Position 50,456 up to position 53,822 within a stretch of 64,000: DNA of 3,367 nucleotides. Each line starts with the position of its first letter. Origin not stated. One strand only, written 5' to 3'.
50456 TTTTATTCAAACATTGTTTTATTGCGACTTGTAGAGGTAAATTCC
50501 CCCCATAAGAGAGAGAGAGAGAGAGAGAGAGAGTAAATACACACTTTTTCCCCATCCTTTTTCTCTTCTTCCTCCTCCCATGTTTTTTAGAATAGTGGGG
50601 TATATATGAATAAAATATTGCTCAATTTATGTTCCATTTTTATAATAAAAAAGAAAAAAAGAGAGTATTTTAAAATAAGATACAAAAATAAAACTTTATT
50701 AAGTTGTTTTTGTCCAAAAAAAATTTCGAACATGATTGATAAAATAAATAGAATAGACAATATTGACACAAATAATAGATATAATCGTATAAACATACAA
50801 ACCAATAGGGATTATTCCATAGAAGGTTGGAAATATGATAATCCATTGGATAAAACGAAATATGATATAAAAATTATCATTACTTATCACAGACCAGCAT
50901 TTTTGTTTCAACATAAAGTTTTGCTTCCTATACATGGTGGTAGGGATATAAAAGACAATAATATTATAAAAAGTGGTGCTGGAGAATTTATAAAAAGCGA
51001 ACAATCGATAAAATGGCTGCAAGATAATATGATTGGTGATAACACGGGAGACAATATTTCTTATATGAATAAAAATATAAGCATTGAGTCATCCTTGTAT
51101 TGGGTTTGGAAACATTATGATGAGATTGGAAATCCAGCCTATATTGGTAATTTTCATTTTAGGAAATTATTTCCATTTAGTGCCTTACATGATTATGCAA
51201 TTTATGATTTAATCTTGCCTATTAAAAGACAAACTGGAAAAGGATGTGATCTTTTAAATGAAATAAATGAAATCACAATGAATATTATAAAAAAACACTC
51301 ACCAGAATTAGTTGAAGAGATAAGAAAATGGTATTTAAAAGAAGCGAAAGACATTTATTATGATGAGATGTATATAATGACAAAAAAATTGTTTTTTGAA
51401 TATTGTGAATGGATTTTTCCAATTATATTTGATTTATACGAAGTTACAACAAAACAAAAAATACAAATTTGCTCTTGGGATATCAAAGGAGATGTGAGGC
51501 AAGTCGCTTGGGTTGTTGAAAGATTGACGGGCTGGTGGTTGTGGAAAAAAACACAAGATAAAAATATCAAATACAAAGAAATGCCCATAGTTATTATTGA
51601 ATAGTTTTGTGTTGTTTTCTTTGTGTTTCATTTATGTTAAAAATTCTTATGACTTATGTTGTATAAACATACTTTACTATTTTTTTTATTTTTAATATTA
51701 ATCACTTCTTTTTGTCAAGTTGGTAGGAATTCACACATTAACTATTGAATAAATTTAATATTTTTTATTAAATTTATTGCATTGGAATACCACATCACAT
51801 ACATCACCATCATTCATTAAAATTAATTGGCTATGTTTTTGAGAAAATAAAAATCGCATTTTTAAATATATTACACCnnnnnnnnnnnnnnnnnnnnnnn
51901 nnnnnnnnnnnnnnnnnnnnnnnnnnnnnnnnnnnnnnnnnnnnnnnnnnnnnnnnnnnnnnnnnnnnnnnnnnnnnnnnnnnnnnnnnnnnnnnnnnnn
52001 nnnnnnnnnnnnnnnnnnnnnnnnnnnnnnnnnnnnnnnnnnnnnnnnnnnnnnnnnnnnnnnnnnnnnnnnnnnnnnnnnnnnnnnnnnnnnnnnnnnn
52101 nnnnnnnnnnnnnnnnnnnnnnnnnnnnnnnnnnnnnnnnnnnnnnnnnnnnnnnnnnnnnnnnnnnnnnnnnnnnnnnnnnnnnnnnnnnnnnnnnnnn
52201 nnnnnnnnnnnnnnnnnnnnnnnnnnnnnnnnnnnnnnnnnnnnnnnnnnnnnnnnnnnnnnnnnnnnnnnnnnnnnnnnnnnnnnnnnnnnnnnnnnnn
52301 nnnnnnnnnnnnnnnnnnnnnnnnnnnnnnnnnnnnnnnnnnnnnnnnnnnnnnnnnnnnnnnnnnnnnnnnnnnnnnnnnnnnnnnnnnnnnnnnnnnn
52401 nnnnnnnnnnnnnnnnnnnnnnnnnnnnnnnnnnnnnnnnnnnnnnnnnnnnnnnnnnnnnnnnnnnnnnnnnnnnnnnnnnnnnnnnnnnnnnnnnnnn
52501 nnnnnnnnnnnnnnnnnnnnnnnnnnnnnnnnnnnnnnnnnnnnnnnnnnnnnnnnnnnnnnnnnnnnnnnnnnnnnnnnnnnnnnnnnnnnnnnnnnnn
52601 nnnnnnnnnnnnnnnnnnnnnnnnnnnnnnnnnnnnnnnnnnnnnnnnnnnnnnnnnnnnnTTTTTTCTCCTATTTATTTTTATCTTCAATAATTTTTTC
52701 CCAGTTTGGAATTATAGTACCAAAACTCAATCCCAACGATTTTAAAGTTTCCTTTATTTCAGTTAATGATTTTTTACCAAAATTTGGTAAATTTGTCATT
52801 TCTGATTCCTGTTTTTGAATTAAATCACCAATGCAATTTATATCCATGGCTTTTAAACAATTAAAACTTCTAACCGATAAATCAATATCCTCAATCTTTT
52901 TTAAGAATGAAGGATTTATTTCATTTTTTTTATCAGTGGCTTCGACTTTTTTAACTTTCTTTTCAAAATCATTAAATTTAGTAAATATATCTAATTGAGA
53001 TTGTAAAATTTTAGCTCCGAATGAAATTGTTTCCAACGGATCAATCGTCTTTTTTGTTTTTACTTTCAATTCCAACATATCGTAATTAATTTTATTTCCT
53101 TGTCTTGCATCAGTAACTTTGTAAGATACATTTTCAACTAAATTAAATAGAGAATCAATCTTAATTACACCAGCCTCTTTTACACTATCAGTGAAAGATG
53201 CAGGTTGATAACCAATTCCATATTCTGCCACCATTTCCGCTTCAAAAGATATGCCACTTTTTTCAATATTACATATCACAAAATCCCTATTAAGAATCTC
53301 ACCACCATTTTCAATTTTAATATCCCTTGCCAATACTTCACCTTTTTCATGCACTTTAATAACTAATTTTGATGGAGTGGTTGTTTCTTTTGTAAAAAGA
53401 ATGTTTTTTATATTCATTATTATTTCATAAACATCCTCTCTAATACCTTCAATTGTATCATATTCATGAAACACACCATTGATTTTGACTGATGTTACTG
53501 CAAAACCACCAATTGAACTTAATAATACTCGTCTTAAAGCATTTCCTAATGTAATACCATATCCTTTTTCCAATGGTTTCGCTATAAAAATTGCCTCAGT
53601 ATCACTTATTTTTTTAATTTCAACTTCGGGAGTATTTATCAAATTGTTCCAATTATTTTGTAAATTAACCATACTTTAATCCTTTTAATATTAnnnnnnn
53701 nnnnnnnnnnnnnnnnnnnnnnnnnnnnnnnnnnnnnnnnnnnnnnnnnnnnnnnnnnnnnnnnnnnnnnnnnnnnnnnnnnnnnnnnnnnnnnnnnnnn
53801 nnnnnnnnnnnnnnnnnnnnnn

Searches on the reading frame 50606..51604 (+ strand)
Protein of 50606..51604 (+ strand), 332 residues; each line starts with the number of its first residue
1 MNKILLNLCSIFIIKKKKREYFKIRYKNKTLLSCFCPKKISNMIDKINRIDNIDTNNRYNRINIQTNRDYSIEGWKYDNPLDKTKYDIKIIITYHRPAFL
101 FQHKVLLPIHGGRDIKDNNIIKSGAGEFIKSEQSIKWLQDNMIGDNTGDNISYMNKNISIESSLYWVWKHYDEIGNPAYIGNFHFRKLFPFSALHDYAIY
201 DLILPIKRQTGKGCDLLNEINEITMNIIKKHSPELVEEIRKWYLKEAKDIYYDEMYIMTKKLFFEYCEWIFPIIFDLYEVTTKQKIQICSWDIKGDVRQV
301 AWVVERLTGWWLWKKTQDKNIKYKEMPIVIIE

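Call 6: search_protein_families(library=pfam, proteins=[window:50606-51604:+])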
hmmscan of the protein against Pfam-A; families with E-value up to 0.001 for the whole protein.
window:50606-51604:+ (332 aa): 1 family
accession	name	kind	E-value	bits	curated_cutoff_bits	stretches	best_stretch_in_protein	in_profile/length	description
PF14393.11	DUF4422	-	3.4e-22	79.8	25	1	89-314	1-218/220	Domain of unknown function (DUF4422)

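Call 10: find_encoding_contigs(protein=window:50606-51604:+, flank=6000, max_places=10)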
Protein window:50606-51604:+ (332 aa): no gene with exactly this product is on record in the collection.

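Call 11: find_related_loci(query=window:50606-51604:+, collection=genome_contigs, flank=6000)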
Query window:50606-51604:+ (332 aa) in genome_contigs; peptide patterns used: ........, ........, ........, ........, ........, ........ (x = any residue, [..] = any of these).
98 stretches matched a pattern; 2 encode a relative of the query (tblastn E <= 1e-3); 2 distinct loci.
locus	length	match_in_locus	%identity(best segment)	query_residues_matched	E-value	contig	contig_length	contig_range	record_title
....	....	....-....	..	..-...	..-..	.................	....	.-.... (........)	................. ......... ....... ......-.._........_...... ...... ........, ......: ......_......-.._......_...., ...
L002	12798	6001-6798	27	88-331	2e-22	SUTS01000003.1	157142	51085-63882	MAG: Cyanobacteria bacterium SIG26 NODE_1934_length_157142_cov_8.034850, whole genome shotgun sequence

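Call 14: find_homologous_proteins(query=window:50606-51604:+)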
Query window:50606-51604:+ (332 aa): 39 proteins with E <= 0.001 among 782 candidates.
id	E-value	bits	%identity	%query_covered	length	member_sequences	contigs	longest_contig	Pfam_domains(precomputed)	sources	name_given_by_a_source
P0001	9.9e-226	767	100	100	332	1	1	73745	PF14393.12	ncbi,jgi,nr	ncbi:MAG: DUF4422 domain-containing protein [Rickettsiales bacterium]|jgi:hypothetical protein|nr:DU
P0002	8.3e-77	277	51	78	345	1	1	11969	PF14393.12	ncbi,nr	ncbi:MAG: hypothetical protein Ta2D_04480 [Rickettsiales bacterium]|nr:MAG: hypothetical protein Ta2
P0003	4.1e-55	206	38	100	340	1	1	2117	PF14393.12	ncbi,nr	ncbi:MAG: hypothetical protein Ta2D_05730 [Rickettsiales bacterium]|nr:MAG: hypothetical protein Ta2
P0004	4.3e-55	205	40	79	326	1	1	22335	PF14393.12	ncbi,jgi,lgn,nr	ncbi:MAG: DUF4422 domain-containing protein [Rickettsiales bacterium]|jgi:hypothetical protein|nr:DU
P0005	2.3e-32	131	32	74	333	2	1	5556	PF14393.12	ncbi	-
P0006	1.5e-31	128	36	71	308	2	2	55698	PF14393.12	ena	-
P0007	7.8e-31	126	36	73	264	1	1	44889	PF14393.12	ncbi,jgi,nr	ncbi:MAG: DUF4422 domain-containing protein [Rickettsiales bacterium]|jgi:hypothetical protein|nr:DU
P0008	1.7e-30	125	30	75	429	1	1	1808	PF01501.27,PF14393.12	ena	-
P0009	1.3e-29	122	30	75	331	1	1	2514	PF14393.12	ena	-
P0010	6.6e-29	119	31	73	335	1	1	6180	PF14393.12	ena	-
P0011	1.0e-28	119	30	73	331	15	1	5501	PF14393.12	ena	-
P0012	2.3e-28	118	31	73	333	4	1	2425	PF14393.12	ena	-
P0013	5.0e-28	116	31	74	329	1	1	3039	PF14393.12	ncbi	-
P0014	7.7e-28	116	29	73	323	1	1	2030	PF14393.12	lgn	-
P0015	8.9e-28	116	31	73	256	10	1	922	PF14393.12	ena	-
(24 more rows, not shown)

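Call 16: find_encoding_contigs(protein=P0002, flank=6000, max_places=6)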
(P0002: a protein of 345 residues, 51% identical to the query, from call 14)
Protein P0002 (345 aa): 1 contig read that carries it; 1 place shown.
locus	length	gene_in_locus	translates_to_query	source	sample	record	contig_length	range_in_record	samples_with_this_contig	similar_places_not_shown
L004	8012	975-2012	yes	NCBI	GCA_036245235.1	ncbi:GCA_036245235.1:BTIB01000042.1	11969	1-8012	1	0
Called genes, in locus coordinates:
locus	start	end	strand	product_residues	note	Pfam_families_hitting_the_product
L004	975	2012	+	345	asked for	PF14393:DUF4422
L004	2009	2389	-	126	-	PF01042:Ribonuc_L-PSP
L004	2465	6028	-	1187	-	-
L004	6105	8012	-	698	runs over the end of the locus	-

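Call 17: find_encoding_contigs(protein=P0004, flank=6000, max_places=6)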
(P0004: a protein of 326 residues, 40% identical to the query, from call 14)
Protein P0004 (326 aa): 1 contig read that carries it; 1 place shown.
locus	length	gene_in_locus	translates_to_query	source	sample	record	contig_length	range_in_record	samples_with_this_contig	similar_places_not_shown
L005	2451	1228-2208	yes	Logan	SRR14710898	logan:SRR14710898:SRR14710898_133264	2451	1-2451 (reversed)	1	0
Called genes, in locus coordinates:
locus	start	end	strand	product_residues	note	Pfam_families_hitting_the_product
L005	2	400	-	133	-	?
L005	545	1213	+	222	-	-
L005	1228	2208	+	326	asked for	PF14393:DUF4422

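Call 21: find_related_loci(query=window:50606-51604:+, collection=metagenome_contigs, flank=4000)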
Query window:50606-51604:+ (332 aa) in metagenome_contigs; peptide patterns used: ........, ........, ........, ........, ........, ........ (x = any residue, [..] = any of these).
200 stretches matched a pattern; 3 encode a relative of the query (tblastn E <= 1e-3); 3 distinct loci.
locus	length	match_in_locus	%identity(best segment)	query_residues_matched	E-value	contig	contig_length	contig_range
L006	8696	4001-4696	28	88-324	3e-21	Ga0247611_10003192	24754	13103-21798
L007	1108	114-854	26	78-332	1e-21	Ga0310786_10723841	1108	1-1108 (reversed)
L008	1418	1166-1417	32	78-173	1e-9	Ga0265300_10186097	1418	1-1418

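Call 33: find_encoding_contigs(protein=P0003, flank=6000, max_places=4)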
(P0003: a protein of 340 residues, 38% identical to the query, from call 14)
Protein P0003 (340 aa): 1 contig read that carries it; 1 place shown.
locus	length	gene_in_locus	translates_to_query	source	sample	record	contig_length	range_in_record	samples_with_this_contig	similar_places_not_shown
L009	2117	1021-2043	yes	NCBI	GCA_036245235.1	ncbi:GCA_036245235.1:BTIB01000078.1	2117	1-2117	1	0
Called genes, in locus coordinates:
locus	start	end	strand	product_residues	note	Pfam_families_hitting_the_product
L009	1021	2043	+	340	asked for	PF14393:DUF4422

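Call 34: find_encoding_contigs(protein=P0007, flank=6000, max_places=4)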
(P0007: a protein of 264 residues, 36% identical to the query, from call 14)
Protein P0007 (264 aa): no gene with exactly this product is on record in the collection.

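Call 72: search_solved_structures(query=window:50606-51604:+, max_evalue=0.01, show_alignments=1)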
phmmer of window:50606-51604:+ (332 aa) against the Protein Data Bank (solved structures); distinct sequences matched with E-value up to 0.01: 1.
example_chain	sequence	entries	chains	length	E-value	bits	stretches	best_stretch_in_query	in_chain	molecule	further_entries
6u4b_A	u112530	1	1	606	3e-13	52.9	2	225-327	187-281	WbbM protein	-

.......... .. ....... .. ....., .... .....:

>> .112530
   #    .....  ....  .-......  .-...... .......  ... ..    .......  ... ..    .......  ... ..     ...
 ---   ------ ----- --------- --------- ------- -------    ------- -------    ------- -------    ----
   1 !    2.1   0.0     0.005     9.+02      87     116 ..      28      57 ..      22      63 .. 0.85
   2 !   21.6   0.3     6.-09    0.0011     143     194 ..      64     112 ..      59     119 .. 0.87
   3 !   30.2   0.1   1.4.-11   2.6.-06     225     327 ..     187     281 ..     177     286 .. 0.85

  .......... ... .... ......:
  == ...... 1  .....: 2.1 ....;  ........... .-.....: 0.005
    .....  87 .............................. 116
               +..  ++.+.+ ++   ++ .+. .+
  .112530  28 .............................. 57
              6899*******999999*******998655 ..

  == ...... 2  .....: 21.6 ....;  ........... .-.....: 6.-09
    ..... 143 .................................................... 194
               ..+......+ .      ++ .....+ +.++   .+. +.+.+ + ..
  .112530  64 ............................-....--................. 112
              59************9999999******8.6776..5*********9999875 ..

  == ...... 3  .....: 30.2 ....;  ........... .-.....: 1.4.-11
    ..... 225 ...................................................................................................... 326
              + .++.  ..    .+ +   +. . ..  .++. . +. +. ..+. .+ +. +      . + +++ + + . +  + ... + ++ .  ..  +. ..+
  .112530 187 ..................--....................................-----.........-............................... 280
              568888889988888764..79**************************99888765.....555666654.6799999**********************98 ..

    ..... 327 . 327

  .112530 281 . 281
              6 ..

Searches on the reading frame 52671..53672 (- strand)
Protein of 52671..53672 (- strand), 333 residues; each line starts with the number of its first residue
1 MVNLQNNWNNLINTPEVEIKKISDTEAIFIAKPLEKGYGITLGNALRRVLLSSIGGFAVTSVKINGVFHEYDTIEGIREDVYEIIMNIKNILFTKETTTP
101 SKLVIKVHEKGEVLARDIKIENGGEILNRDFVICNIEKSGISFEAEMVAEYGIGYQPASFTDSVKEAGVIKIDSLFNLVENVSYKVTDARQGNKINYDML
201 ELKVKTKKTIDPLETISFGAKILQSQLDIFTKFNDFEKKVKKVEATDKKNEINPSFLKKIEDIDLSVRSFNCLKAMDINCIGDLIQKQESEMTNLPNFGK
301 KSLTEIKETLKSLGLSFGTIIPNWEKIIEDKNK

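Call 6: search_protein_families(library=pfam, proteins=[window:52671-53672:-])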
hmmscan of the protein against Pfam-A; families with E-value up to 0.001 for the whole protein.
window:52671-53672:- (333 aa): 3 families
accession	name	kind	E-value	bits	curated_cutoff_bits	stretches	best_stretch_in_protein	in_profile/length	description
PF01000.31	RNA_pol_A_bac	-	7.2e-27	94.4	33.9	1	62-177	1-119/119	RNA polymerase Rpb3/RpoA insert domain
PF03118.21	RNA_pol_A_CTD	-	1.1e-24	86.4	23.8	1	248-311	3-66/67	Bacterial RNA polymerase, alpha chain C terminal domain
PF01193.29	RNA_pol_L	-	4.6e-19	68.4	24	2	32-118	1-62/74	RNA polymerase Rpb3/Rpb11 dimerisation domain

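Call 12: find_encoding_contigs(protein=window:52671-53672:-, flank=10000, max_places=10)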
Protein window:52671-53672:- (333 aa): 1 contig read that carries it; 1 place shown.
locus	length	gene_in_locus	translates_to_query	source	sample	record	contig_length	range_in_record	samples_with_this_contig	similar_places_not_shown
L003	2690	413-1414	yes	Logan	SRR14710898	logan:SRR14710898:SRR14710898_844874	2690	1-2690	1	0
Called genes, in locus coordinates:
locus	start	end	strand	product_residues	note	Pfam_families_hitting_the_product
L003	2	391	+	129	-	?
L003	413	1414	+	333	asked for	PF01193:RNA_pol_L, PF01000:RNA_pol_A_bac, PF03118:RNA_pol_A_CTD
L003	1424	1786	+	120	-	PF01196:Ribosomal_L17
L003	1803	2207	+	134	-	PF01245:Ribosomal_L19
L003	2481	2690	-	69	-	?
